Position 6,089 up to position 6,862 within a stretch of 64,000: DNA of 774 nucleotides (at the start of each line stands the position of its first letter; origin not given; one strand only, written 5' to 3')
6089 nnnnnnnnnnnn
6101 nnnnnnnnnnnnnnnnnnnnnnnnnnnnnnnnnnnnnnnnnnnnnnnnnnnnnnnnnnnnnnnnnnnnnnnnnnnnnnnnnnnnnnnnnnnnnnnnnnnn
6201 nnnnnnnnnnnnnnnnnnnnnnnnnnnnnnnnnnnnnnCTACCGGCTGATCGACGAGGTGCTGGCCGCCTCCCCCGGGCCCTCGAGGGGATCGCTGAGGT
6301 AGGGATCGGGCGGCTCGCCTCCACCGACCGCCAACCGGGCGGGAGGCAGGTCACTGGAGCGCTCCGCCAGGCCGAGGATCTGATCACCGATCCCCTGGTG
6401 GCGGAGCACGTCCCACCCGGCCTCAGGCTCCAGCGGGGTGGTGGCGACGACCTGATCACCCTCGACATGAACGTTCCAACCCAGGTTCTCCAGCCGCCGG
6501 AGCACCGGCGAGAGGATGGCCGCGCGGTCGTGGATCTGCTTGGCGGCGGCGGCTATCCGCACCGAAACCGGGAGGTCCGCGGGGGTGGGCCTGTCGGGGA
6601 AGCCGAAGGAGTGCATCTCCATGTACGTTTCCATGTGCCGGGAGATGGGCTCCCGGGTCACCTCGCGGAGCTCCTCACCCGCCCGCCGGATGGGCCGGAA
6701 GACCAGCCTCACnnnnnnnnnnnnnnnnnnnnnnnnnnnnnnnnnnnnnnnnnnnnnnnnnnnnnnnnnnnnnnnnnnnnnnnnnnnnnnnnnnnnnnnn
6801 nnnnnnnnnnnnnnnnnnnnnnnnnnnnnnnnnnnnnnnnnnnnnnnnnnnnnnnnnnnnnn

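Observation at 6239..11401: Rieske/cytochrome b module sandwiched between two CydB-less CydA-family paralogs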

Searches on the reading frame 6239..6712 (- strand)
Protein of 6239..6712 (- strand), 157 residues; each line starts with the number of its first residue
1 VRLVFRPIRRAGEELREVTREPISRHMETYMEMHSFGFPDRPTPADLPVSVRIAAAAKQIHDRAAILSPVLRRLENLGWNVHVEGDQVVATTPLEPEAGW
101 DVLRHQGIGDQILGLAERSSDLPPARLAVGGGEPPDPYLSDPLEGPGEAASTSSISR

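Call 3: search_protein_families(library=pfam, proteins=[window:6239-6640:-], max_evalue=1)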
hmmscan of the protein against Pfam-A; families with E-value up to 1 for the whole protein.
window:6239-6640:- (133 aa): 0 families

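Call 4: search_protein_families(library=ncbifam, proteins=[window:6239-6640:-], max_evalue=1)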
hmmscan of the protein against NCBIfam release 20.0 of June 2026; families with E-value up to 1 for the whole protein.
window:6239-6640:- (133 aa): 0 families

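Call 30: find_homologous_proteins(query=window:6239-6712:-, max_evalue=0.001)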
Query window:6239-6712:- (157 aa): 22 proteins with E <= 0.001 among 187 candidates.
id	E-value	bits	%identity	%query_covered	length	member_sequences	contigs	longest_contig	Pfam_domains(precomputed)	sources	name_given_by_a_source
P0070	2.1e-97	342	99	100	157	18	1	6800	-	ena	-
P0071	1.1e-83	297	86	100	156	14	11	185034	-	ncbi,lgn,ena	-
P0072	6.4e-83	294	92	89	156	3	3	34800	-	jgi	jgi:hypothetical protein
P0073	9.0e-83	294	86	100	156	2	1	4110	-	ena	-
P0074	1.3e-82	293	85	99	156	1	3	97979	-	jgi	jgi:hypothetical protein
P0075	3.3e-81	289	83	100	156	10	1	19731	-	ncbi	-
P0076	3.4e-80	286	83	100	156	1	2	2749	-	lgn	-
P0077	2.7e-73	263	85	87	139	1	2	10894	-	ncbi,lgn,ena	-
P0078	4.3e-72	259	76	98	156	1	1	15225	-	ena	-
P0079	2.2e-61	225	74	89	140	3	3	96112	-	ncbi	-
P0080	6.6e-55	203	64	88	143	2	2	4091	-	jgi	jgi:hypothetical protein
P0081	2.1e-53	199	61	98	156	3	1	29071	-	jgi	jgi:hypothetical protein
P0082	2.2e-53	199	65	87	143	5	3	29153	-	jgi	-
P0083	2.9e-53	198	62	98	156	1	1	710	-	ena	-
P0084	2.9e-53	198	66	78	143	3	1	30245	-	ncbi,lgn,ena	-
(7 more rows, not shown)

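Call 48: predict_structure(alignment_id=A2)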
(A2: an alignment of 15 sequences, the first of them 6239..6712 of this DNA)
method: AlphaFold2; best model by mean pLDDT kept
length: 157 residues; sequences in the alignment: 15
mean_pLDDT: 73.1   pTM: 0.53
mean pLDDT of the five models: 73.1, 73.0, 71.5, 70.8, 69.2
residues with pLDDT >= 90: 37; 70-90: 49; 50-70: 48; < 50: 23
segments of 3 or more residues with pLDDT < 50: 127-132, 144-157
pLDDT, mean of each block of 10 residues (from residue 1): 83 64 62 59 70 80 87 94 90 92 90 88 65 54 42 41
secondary structure, 60 per line:
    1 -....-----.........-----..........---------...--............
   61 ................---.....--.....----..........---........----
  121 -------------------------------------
elements in order: E2-5 H11-19 H25-34 H49-76 E80-84 E87-91 H96-105 H109-115

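Call 60: search_protein_families(library=pfam, proteins=[window:6239-6712:-], max_evalue=0.01)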
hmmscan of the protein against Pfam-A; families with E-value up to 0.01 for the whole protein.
window:6239-6712:- (157 aa): 0 families
